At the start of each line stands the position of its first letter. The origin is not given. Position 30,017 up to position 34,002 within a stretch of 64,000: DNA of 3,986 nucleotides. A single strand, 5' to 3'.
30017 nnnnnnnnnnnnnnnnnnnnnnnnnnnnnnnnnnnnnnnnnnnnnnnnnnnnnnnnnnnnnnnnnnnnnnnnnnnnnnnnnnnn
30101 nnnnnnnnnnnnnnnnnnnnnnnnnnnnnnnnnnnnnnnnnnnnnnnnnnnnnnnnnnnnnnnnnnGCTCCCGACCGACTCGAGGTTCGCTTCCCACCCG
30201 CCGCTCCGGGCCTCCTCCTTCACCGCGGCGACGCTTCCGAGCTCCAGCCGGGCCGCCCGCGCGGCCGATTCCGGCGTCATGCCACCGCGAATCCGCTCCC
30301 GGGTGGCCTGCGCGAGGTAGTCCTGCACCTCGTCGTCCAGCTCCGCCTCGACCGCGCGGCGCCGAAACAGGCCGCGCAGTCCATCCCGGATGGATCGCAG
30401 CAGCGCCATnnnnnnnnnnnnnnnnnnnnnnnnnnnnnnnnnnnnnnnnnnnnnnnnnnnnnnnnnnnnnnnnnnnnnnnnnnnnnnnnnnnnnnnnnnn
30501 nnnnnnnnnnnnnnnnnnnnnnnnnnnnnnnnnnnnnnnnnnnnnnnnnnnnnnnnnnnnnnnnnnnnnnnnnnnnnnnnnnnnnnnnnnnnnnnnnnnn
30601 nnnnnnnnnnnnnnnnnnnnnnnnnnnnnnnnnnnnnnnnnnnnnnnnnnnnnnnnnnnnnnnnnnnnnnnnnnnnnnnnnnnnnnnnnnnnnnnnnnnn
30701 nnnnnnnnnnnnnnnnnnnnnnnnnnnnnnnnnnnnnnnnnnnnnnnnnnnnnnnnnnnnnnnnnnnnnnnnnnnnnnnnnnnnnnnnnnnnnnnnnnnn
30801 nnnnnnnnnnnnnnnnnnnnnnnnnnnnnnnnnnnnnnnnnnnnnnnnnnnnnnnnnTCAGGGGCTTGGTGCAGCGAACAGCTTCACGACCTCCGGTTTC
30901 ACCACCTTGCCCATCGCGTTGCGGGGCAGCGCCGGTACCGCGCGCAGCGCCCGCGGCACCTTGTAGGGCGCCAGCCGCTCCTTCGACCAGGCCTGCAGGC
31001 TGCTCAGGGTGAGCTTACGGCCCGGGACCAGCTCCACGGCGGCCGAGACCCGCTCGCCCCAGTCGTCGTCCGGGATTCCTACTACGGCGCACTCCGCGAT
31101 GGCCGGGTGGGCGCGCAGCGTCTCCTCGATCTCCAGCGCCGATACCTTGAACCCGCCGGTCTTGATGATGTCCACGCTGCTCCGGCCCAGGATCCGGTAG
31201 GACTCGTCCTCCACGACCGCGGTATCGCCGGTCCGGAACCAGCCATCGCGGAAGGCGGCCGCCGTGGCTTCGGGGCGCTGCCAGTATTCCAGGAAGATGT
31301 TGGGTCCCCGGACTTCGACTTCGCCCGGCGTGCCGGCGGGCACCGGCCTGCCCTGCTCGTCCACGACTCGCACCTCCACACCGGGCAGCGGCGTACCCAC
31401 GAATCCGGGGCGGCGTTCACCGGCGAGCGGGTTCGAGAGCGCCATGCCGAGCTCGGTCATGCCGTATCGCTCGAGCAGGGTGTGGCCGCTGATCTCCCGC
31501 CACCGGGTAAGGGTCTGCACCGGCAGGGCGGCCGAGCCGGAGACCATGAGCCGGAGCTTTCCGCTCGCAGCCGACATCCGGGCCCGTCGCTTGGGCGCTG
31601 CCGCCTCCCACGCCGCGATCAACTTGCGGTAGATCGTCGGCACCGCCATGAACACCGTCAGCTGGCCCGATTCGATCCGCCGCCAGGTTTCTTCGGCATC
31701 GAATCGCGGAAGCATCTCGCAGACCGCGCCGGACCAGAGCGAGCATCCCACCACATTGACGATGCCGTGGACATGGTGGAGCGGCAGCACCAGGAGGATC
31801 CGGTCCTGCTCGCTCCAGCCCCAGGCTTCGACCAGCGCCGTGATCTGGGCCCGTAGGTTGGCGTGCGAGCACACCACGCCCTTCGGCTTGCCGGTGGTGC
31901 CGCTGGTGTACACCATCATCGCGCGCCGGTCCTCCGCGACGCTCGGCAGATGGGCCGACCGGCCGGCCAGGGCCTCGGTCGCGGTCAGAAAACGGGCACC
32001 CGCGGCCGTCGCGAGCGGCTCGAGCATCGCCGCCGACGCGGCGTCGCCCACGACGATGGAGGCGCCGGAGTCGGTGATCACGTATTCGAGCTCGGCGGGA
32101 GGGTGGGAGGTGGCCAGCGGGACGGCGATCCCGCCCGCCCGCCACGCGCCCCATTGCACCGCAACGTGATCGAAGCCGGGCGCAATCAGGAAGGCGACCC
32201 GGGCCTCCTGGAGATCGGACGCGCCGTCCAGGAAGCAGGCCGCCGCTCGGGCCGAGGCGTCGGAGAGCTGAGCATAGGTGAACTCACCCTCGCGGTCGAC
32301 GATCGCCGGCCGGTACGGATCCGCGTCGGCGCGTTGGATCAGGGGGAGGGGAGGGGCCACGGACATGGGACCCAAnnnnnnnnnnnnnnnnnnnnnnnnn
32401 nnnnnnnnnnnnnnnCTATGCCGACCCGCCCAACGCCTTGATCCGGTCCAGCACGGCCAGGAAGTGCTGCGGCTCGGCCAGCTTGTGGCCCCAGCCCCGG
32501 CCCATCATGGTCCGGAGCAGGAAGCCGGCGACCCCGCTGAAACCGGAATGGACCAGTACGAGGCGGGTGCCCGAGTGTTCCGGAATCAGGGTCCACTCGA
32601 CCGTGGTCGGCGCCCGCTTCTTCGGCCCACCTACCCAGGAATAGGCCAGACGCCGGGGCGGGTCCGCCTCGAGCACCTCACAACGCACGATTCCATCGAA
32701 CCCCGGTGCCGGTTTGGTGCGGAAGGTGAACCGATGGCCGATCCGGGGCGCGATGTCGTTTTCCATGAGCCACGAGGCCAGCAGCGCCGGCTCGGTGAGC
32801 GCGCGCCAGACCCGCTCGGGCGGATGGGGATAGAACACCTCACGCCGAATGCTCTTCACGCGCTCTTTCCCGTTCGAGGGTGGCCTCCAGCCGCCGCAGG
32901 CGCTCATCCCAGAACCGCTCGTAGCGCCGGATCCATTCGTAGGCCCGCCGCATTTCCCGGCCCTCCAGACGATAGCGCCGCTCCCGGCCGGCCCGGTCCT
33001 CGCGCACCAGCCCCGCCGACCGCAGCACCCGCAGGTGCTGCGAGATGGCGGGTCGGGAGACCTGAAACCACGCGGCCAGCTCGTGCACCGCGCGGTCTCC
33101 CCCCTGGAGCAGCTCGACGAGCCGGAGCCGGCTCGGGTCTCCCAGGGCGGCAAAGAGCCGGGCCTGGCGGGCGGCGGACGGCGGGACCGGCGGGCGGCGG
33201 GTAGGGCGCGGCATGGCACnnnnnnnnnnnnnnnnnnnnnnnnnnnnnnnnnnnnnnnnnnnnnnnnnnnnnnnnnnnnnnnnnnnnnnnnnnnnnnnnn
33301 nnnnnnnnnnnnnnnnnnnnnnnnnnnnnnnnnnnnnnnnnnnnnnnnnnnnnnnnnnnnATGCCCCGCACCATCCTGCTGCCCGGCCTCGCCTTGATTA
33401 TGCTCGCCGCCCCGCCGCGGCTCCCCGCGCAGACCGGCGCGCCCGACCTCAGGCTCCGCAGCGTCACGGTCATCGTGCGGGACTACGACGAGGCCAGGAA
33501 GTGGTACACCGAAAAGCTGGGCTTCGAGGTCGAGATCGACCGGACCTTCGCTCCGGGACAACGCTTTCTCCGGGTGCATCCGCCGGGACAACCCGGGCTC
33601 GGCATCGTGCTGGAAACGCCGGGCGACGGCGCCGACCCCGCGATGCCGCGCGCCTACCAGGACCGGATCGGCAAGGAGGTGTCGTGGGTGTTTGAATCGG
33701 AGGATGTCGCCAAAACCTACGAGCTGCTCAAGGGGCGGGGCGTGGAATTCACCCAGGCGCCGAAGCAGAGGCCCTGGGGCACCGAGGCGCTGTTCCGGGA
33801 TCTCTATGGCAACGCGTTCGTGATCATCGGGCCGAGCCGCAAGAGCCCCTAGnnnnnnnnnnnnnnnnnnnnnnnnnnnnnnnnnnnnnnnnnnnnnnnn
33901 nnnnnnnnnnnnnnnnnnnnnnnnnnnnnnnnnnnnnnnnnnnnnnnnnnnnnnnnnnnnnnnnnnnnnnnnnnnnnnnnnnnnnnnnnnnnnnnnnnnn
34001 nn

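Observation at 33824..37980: Three-gene module PadR - ADOP permease - lipoprotein serine hydrolase with ATGA stop/start coupling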

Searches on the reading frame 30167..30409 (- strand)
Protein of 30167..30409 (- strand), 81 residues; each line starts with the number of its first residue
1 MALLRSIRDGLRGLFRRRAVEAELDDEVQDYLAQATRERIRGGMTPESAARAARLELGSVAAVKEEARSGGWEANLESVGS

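Call 46: search_protein_families(library=pfam, proteins=[window:30167-30409:-], max_evalue=1)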
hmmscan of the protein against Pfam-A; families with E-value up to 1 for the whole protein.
seq(81 aa): 2 families
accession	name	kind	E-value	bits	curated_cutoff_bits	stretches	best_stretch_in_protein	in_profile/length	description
PF10774.15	DUF4226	-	0.023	15.4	23.5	1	7-41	8-42/115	Domain of unknown function (DUF4226)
PF14361.12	RsbRD_N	-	0.13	13.4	24.3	1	19-52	58-91/104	RsbT co-antagonist protein rsbRD N-terminal domain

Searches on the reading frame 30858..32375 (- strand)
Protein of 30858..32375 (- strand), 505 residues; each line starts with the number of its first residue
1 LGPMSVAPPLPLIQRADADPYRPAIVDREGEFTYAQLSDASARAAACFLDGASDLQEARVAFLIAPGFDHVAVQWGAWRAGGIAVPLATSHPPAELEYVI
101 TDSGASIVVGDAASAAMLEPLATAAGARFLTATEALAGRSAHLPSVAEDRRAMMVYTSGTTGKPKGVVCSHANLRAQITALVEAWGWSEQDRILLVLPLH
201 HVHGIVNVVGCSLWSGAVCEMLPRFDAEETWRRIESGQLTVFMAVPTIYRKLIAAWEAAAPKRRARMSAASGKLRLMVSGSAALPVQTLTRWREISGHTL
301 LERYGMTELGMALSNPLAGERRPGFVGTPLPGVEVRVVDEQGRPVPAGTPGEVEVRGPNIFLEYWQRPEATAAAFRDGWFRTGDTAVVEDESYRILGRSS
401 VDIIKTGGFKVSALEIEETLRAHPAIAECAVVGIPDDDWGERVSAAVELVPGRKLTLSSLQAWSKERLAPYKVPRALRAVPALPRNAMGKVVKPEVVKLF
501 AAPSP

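Call 31: search_protein_families(library=pfam, proteins=[window:30858-32375:-], max_evalue=1)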
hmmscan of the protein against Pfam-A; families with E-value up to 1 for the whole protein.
window:30858-32375:- (505 aa): 3 families
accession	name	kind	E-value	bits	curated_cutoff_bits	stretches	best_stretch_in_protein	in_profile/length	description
PF00501.34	AMP-binding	-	2.6e-77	260.7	29.9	1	14-365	3-384/384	AMP-binding enzyme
PF13193.12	AMP-binding_C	-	6.9e-19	69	24.5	1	415-490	1-76/76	AMP-binding enzyme C-terminal domain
PF15512.12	CAF-1_p60_C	-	0.19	12.8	27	1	449-467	70-88/141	Chromatin assembly factor complex 1 subunit p60, C-terminal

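Call 47: search_protein_families(library=ncbifam, proteins=[window:30858-32375:-], max_evalue=0.00001)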
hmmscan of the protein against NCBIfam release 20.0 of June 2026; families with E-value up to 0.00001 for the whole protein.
window:30858-32375:- (505 aa): 107 families (the best 25 are shown)
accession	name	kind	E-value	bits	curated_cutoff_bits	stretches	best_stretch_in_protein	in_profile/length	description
NF005702.0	PRK07514.1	subfamily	2.4e-118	395.7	558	1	15-494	12-494/506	malonyl-CoA synthase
NF005858.0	PRK07787.1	subfamily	2.9e-118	395.3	575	1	24-496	19-468/471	acyl-CoA synthetase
NF004837.0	PRK06187.1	subfamily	1.9e-105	353.1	476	1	14-495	16-517/531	long-chain-fatty-acid--CoA ligase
NF004114.0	PRK05605.1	equivalog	1.3e-93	314.3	766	1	130-497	202-566/575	long-chain-fatty-acid--CoA ligase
NF006182.0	PRK08316.1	subfamily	5.1e-90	302.4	663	1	16-500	21-517/523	fatty acyl-CoA synthetase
NF006572.0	PRK09088.1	equivalog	5.2e-81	272.8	696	1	16-499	11-486/491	acyl-CoA synthetase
NF005307.0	PRK06839.1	equivalog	3.6e-80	270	748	1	14-499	10-492/496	o-succinylbenzoate--CoA ligase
NF005801.1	PRK07656.1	equivalog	1.8e-78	264.4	657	1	16-495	11-498/500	FadD3 family acyl-CoA ligase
NF052580.1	Str24CoAsynCasG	equivalog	3.6e-78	263.2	750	1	24-496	58-546/548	steroid-24-oyl-CoA synthetase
NF006181.0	PRK08314.1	subfamily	4.2e-77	259.7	705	2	131-492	185-546/563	long-chain-fatty-acid--CoA ligase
NF004511.1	PRK05852.1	equivalog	5.1e-75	253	650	1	16-500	9-504/505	FadD7 family fatty acid--CoA ligase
NF004797.0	PRK06145.1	equivalog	2.6e-73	247.1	850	1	16-493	12-488/499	acyl-CoA synthetase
NF004822.0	PRK06178.1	equivalog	1.3e-70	238.6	782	2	123-499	188-566/571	acyl-CoA synthetase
NF002966.0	PRK03640.1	equivalog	1.3e-69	235.1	556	1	12-498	8-478/483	o-succinylbenzoate--CoA ligase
TIGR03205.1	pimA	equivalog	7.3e-69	232.6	705.6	2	137-495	180-539/541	dicarboxylate--CoA ligase PimA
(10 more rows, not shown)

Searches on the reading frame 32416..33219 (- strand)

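Call 31: search_protein_families(library=pfam, proteins=[window:32416-33219:-], max_evalue=1)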
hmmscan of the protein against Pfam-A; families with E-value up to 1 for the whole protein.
window:32416-33219:- (267 aa): 3 families
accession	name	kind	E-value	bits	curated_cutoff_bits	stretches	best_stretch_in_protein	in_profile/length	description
PF08327.17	AHSA1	-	1.5e-20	74.1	22.1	1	132-245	2-115/125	Activator of Hsp90 ATPase homolog 1-like protein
PF10604.15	Polyketide_cyc2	-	1.3e-09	38.9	27.4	1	124-244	4-127/142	Polyketide cyclase / dehydrase and lipid transport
PF17492.7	D_CNTX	-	0.024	15.3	27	1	56-78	7-29/48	Delta Ctenitoxins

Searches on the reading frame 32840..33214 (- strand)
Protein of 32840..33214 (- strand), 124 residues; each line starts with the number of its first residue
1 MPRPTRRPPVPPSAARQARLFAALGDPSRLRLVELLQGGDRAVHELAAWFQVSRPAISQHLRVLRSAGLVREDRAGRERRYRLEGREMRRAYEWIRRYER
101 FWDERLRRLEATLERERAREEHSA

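Call 31: search_protein_families(library=pfam, proteins=[window:32840-33214:-], max_evalue=1)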
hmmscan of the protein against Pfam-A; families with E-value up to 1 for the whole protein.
window:32840-33214:- (124 aa): 19 families
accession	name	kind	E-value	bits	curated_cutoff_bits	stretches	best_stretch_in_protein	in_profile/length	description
PF01022.26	HTH_5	-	7e-15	55.1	22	1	26-71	1-46/47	Bacterial regulatory protein, arsR family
PF12840.13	HTH_20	-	5e-10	39.6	27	1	24-72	1-50/51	Helix-turn-helix domain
PF12802.13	MarR_2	-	3e-05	24.5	27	1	34-77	12-58/61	MarR family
PF13518.12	HTH_28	-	0.00069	20.1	25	1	29-69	2-41/52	Helix-turn-helix domain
PF08100.18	Dimerisation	-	0.00087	19.5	25.6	1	28-83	26-83/93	O-methyltransferase dimerisation domain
PF13545.12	HTH_Crp_2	-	0.0013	19.1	27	1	44-76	26-56/70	Crp-like helix-turn-helix domain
PF09339.16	HTH_IclR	-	0.0014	18.8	22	1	30-73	6-51/52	IclR helix-turn-helix domain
PF01978.25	TrmB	-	0.0027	18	25.6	1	34-82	16-63/68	Sugar-specific transcriptional regulator TrmB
PF24037.1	DUF7346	-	0.015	15.9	28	1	20-84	63-128/139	Family of unknown function (DUF7346)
PF22168.2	DIP2311-like_C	-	0.021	15.6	27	1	39-83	18-62/63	Transcriptional regulator DIP2311-like, C-terminal domain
PF02082.26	Rrf2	-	0.026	15.1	30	1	42-83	25-65/132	Iron-dependent Transcriptional regulator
PF19187.6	HTH_PafC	-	0.03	14.6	32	1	36-71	14-49/115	PafC helix-turn-helix domain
PF00392.27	GntR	-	0.032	14.3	27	1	43-71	27-55/64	Bacterial regulatory proteins, gntR family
PF25212.1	HVO_A0114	-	0.039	14.2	27.6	1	26-80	21-76/84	HVO_A0114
PF08279.18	HTH_11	-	0.051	13.9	25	1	32-69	5-44/55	HTH domain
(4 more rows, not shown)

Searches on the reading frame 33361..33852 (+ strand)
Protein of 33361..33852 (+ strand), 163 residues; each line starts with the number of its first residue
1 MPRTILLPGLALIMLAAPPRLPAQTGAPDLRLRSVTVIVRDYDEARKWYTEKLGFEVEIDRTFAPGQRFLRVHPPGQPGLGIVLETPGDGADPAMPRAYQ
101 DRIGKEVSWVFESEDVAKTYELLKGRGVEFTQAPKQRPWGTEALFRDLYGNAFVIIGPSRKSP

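Call 3: search_protein_families(library=pfam, proteins=[window:33361-33852:+], max_evalue=0.01)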
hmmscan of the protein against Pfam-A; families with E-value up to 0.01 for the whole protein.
window:33361-33852:+ (163 aa): 3 families
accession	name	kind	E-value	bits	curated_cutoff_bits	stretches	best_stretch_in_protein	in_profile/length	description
PF00903.31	Glyoxalase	-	1.2e-14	55.2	20.6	1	32-154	2-120/121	Glyoxalase/Bleomycin resistance protein/Dioxygenase superfamily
PF13468.12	Glyoxalase_3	-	0.00077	20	25.1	0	35-58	4-27/176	Glyoxalase-like domain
PF12681.13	Glyoxalase_2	-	0.00092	19.6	30.1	0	107-143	63-100/118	Glyoxalase-like domain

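Call 4: search_protein_families(library=ncbifam, proteins=[window:33361-33852:+], max_evalue=0.01)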
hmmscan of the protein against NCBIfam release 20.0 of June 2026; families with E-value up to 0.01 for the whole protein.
window:33361-33852:+ (163 aa): 1 family
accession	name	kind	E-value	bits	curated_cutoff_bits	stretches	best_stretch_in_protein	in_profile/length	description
NF050075.1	SMU1112c_YaeR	equivalog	0.0051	17.1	140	0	33-58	5-30/125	SMU1112c/YaeR family gloxylase I-like metalloprotein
